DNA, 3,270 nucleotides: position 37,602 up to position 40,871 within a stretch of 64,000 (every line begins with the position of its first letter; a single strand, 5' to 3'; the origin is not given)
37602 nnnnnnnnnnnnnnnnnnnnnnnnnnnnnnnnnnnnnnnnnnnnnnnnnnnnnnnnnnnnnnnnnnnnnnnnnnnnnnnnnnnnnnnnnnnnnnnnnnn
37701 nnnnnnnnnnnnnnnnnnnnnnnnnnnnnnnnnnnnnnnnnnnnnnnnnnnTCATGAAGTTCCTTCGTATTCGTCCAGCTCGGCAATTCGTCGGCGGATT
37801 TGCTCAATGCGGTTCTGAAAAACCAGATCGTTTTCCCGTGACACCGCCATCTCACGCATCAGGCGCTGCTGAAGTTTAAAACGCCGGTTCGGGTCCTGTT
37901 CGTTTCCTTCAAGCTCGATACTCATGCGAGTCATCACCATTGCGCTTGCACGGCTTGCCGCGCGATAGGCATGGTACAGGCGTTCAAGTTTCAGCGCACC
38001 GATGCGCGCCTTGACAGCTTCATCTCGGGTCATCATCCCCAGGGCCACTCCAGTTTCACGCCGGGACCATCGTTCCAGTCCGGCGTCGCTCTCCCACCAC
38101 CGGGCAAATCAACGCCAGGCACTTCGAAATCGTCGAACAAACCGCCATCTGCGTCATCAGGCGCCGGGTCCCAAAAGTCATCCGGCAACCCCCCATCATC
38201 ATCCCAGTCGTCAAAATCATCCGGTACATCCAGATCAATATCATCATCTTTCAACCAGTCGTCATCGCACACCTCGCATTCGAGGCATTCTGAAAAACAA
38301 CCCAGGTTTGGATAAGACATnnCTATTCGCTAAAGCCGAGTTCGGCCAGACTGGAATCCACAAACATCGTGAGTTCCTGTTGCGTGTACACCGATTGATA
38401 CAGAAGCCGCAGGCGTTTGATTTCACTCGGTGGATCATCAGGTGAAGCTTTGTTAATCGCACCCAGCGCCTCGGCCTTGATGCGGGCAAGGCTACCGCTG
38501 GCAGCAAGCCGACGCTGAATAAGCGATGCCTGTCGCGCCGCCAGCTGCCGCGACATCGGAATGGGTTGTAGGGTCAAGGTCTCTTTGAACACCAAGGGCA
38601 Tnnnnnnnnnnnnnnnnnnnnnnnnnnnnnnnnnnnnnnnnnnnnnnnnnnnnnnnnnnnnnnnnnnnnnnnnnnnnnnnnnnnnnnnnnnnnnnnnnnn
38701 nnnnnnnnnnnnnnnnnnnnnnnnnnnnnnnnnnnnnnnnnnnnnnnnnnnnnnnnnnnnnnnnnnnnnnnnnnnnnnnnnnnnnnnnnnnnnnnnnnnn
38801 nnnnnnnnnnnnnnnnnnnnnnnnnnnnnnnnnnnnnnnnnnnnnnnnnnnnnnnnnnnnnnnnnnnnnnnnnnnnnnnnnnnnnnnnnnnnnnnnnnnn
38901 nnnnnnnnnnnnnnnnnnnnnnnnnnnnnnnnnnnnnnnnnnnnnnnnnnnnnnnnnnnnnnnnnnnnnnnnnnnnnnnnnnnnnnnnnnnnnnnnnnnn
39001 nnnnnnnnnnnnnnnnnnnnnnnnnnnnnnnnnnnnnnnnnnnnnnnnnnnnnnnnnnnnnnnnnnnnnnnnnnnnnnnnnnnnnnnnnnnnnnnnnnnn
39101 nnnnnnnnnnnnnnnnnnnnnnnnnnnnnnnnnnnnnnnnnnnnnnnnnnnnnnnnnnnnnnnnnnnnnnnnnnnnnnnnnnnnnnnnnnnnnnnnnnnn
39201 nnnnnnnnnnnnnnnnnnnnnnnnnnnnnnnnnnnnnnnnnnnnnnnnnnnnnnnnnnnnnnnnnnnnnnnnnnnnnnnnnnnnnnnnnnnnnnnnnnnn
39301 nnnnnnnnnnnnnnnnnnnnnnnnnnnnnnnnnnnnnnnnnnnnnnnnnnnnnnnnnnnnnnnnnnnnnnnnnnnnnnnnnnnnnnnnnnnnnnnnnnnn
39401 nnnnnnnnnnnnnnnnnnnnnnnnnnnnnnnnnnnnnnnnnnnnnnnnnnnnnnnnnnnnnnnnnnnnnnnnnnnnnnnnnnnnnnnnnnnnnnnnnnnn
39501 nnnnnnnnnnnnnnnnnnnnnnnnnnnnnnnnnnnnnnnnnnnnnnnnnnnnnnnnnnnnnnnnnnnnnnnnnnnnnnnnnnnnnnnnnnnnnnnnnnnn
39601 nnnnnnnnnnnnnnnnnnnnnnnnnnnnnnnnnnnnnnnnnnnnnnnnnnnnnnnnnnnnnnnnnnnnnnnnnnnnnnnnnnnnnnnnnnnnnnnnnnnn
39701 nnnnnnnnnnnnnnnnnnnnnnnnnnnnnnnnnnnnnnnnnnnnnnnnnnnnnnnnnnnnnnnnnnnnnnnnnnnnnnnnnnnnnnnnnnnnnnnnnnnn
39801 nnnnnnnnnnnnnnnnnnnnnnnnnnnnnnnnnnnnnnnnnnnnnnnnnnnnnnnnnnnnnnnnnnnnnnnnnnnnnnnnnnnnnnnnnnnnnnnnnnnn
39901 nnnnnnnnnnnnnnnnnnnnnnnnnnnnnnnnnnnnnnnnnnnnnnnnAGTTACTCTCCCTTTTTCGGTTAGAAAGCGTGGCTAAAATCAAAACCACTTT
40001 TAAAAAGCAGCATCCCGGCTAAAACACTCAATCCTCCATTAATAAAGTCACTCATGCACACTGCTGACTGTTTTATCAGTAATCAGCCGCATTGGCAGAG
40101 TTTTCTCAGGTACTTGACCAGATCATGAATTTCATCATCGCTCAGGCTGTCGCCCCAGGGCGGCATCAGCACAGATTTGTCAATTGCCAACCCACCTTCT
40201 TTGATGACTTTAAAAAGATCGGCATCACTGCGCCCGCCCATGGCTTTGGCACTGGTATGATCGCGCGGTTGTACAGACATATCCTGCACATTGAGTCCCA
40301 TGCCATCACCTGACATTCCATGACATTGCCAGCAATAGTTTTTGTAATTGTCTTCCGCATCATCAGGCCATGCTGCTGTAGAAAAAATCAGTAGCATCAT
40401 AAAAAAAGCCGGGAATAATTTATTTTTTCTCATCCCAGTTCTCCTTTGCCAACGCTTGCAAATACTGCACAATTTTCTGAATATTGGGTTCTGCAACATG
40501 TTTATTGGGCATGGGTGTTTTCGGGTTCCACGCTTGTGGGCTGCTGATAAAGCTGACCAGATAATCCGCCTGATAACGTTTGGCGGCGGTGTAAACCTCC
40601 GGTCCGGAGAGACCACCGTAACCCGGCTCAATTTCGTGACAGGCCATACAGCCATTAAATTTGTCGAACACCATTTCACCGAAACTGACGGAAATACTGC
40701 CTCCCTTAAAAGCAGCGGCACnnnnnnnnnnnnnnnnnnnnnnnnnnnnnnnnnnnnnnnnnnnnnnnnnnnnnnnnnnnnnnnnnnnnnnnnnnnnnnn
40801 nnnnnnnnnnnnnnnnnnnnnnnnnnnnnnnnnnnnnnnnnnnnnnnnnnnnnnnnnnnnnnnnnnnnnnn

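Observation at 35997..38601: GC-rich five-gene operon: split two-HKD PLD-family enzyme with inserted helix-hairpin-helix module, plus a Cys4 poly-acidic DD[FW]-repeat protein and two small proteins (candidate nuclease toxin/immunity or defense module)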

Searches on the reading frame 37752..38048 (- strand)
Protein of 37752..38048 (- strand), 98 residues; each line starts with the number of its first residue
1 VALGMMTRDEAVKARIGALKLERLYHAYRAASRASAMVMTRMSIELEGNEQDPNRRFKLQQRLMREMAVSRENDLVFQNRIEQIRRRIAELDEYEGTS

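Call 3: search_protein_families(library=pfam, proteins=[window:37752-38048:-], max_evalue=1)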
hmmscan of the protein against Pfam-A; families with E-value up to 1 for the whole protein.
window:37752-38048:- (98 aa): 0 families

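Call 4: search_protein_families(library=padloc, proteins=[window:37752-38048:-], max_evalue=1)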
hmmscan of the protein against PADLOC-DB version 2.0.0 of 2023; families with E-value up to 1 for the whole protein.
window:37752-38048:- (98 aa): 0 families

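Call 5: search_protein_families(library=ncbifam, proteins=[window:37752-38048:-], max_evalue=1)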
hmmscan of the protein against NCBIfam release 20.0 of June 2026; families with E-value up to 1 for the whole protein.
window:37752-38048:- (98 aa): 0 families

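Call 7: search_protein_families(library=phrogs, proteins=[window:37752-38048:-], max_evalue=1)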
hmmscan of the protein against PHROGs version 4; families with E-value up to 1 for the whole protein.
window:37752-38048:- (98 aa): 3 families
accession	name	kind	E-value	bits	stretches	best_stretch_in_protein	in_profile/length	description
phrog_28116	-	unknown function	0.0019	18.2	1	6-77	57-124/512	-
phrog_1772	-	unknown function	0.18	13.3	0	64-96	24-56/111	-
phrog_250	-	unknown function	0.41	10.8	1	45-95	130-189/367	-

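Call 25: search_solved_structures(query=A4, max_evalue=10)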
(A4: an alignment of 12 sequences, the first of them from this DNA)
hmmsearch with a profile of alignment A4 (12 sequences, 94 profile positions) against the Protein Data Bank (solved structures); distinct sequences matched with E-value up to 10: 4.
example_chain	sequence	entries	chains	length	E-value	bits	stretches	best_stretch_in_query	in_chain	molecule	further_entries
8ro0_I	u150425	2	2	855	0.0057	20.4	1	5-65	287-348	Pre-mRNA-splicing factor SYF1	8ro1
8egr_M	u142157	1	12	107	1.4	12.8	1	37-91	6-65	gp20, portal-proximal core protein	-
3h32_A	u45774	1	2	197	4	11.2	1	43-90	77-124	Fibrinogen alpha chain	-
6zz6_B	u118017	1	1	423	5.9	10.7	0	39-92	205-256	Structural maintenance of chromosomes protein 3,Structural maintenance of chromosomes prot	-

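Call 32: find_homologous_proteins(query=window:37752-38048:-, max_evalue=0.01)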
Query window:37752-38048:- (98 aa): 11 proteins with E <= 0.01 among 12 candidates.
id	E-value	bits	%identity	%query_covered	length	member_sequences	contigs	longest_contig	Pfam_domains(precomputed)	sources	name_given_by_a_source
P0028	7.5e-51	187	100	96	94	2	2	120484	-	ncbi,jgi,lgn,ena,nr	ncbi:MAG TPA: hypothetical protein ENK04_09925 [Gammaproteobacteria bacterium]|nr:hypothetical prote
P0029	8.2e-41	155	83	96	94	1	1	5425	-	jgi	-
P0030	3.5e-40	153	84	96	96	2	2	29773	-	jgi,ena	-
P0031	2.0e-39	151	80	96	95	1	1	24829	-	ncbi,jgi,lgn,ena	-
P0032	2.8e-36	141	80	94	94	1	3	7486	-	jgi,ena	-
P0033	1.6e-35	138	79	94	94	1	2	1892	-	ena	-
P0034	3.8e-28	115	67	93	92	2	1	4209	-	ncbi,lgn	ncbi:MAG: hypothetical protein AAF704_16510 [Cyanobacteria bacterium P01_D01_bin.123]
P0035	3.4e-27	112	67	94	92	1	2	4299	-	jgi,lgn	jgi:hypothetical protein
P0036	2.5e-25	106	61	94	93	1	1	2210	-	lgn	-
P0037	2.1e-20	90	61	89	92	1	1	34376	-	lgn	-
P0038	4.5e-18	83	54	93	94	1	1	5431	-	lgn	-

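Call 44: find_encoding_contigs(protein=P0037, flank=10000, max_places=2)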
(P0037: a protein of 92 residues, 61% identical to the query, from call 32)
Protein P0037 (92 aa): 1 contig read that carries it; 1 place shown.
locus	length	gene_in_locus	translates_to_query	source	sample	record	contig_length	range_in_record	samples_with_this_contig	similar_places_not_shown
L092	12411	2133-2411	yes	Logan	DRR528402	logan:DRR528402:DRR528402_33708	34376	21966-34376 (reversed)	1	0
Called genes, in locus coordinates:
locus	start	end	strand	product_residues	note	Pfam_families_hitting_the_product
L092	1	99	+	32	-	?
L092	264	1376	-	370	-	PF00487:FA_desaturase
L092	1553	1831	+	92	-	-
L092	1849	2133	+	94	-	-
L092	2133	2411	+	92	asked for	-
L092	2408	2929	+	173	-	PF13091:PLDc_2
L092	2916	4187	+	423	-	PF13091:PLDc_2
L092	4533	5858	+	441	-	-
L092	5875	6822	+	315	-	-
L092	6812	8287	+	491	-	-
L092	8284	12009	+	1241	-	-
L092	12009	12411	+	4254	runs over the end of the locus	PF01476:LysM (faint)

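Call 48: search_protein_families(library=pfam, alignment_id=A4, max_evalue=1)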
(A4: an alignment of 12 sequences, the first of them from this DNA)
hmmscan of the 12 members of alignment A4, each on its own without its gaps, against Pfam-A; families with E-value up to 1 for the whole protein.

A. member 1, seq(98 aa): 0 families

B. families by the number of members that match (of 12 scanned): 2 families
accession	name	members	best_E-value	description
PF23231.1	HAT_Syf1_CNRKL1_C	1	0.033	Pre-mRNA-splicing factor Syf1/CRNKL1 C-terminal HAT repeat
PF11239.13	DUF3040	1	0.31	Protein of unknown function (DUF3040)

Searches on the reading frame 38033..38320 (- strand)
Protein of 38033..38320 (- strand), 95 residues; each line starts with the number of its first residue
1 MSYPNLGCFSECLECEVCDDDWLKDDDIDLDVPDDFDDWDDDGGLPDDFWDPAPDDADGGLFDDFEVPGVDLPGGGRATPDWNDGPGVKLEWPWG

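Call 3: search_protein_families(library=pfam, proteins=[window:38033-38320:-], max_evalue=1)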
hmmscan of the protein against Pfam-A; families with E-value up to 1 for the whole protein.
window:38033-38320:- (95 aa): 0 families

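Call 4: search_protein_families(library=padloc, proteins=[window:38033-38320:-], max_evalue=1)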
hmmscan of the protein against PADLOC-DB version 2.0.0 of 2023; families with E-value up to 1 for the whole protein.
window:38033-38320:- (95 aa): 0 families

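Call 5: search_protein_families(library=ncbifam, proteins=[window:38033-38320:-], max_evalue=1)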
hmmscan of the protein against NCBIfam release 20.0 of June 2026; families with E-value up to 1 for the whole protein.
window:38033-38320:- (95 aa): 0 families

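Call 7: search_protein_families(library=phrogs, proteins=[window:38033-38320:-], max_evalue=1)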
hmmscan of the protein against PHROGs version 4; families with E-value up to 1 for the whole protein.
window:38033-38320:- (95 aa): 0 families

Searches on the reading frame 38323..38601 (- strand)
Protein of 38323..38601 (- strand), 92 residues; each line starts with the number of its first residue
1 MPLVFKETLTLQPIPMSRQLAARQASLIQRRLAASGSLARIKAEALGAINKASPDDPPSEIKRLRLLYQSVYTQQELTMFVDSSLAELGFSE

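Call 3: search_protein_families(library=pfam, proteins=[window:38323-38601:-], max_evalue=1)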
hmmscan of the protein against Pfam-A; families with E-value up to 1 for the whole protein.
window:38323-38601:- (92 aa): 1 family
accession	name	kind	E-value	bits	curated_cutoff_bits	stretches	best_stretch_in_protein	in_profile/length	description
PF19394.4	DUF5969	-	0.13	13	25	1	21-53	34-65/93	Family of unknown function (DUF5969)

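Call 4: search_protein_families(library=padloc, proteins=[window:38323-38601:-], max_evalue=1)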
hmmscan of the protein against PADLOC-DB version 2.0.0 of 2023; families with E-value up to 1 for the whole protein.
window:38323-38601:- (92 aa): 0 families

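Call 5: search_protein_families(library=ncbifam, proteins=[window:38323-38601:-], max_evalue=1)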
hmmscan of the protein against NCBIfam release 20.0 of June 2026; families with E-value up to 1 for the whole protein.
window:38323-38601:- (92 aa): 0 families

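Call 7: search_protein_families(library=phrogs, proteins=[window:38323-38601:-], max_evalue=1)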
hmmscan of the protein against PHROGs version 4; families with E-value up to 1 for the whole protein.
window:38323-38601:- (92 aa): 2 families
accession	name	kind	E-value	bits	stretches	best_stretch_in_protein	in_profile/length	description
phrog_25950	-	unknown function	0.26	11.6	1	8-74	113-181/282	-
phrog_20152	-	unknown function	0.29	12.1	1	59-87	42-70/131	-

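Call 24: search_solved_structures(query=A2, max_evalue=10)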
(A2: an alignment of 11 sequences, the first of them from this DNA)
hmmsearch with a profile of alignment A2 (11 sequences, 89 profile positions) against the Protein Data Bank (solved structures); distinct sequences matched with E-value up to 10: 7.
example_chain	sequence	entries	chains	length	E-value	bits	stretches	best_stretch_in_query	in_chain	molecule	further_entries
5i6j_A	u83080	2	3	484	0.069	16.8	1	25-69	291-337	SLIT-ROBO Rho GTPase-activating protein 2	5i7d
5i6r_A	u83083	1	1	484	0.07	16.8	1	24-69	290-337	SLIT-ROBO Rho GTPase-activating protein 2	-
27ah_A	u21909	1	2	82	0.31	14.8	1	19-77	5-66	De novo designed miniprotein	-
27ag_A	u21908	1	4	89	0.61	13.8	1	19-77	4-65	De novo designed miniprotein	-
7kcv_A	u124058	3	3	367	0.72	13.6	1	13-85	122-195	Penicillin-binding protein 4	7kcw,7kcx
2eer_A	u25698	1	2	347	0.76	13.5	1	12-61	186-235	NAD-dependent alcohol dehydrogenase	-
4kjm_A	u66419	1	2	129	7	10.4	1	13-52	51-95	Extracellular matrix-binding protein ebh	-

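Call 47: search_protein_families(library=pfam, alignment_id=A2, max_evalue=1)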
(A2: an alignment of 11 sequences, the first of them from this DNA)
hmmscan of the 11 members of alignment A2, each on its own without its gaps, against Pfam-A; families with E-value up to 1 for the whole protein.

A. member 1, seq(92 aa): 1 family
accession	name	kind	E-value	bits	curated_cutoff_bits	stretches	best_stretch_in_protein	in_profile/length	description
PF19394.4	DUF5969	-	0.13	13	25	1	21-53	34-65/93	Family of unknown function (DUF5969)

B. families by the number of members that match (of 11 scanned): 4 families
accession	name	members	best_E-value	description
PF09832.14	DUF2059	1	0.039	Uncharacterized protein conserved in bacteria (DUF2059)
PF04187.18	Cofac_haem_bdg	1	0.057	Haem-binding uptake, Tiki superfamily, ChaN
PF19394.4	DUF5969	1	0.13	Family of unknown function (DUF5969)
PF11473.13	B2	1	0.27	RNA binding protein B2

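Call 55: find_homologous_proteins(query=window:38323-38601:-, max_evalue=0.01)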
Query window:38323-38601:- (92 aa): 6 proteins with E <= 0.01 among 8 candidates.
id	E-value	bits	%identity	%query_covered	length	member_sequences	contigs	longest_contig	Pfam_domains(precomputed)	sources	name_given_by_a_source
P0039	2.8e-49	182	100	100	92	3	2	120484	-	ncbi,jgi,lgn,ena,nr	ncbi:MAG TPA: hypothetical protein ENK04_09935 [Gammaproteobacteria bacterium]|nr:hypothetical prote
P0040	1.6e-45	170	95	100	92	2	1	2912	-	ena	-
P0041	7.7e-40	152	85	100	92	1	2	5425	-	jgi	-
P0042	7.9e-38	146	83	100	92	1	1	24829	-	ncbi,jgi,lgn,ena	-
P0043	4.9e-26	108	66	98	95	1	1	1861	-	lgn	-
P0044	3.0e-25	106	65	100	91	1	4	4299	-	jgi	jgi:hypothetical protein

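Call 62: predict_structure(alignment_id=A6)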
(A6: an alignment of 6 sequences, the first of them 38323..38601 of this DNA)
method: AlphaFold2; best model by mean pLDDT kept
length: 92 residues; sequences in the alignment: 6
mean_pLDDT: 74.3   pTM: 0.57
mean pLDDT of the five models: 74.3, 65.3, 59.3, 58.0, 52.2
residues with pLDDT >= 90: 0; 70-90: 69; 50-70: 19; < 50: 4
segments of 3 or more residues with pLDDT < 50: none
pLDDT, mean of each block of 10 residues (from residue 1): 52 64 81 83 82 68 74 82 83 71
secondary structure, 60 per line:
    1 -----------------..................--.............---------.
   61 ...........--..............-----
elements in order: H18-35 H38-50 H60-71 H74-87

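Call 108: find_related_loci(query=A10, collection=metagenome_contigs, flank=5000)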
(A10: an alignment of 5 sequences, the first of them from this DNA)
Query A10 (92 aa) in metagenome_contigs; peptide patterns used: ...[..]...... (x = any residue, [..] = any of these).
53 stretches matched a pattern; 5 encode a relative of the query (tblastn E <= 1e-3); 5 distinct loci.
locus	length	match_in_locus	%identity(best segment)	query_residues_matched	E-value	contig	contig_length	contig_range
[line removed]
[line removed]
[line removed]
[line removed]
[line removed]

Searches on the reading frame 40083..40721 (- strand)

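Call 52: search_protein_families(library=pfam, proteins=[window:40083-40721:-], max_evalue=0.01)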
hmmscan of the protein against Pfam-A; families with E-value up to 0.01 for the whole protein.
window:40083-40721:- (212 aa): 2 families
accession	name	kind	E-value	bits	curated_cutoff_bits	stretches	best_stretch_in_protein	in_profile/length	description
PF13442.11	Cytochrome_CBB3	-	3.8e-11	43.6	27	1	120-205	4-68/68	Cytochrome C oxidase, cbb3-type, subunit III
PF00034.26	Cytochrom_C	-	1.4e-06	30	21.3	1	126-208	8-89/90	Cytochrome c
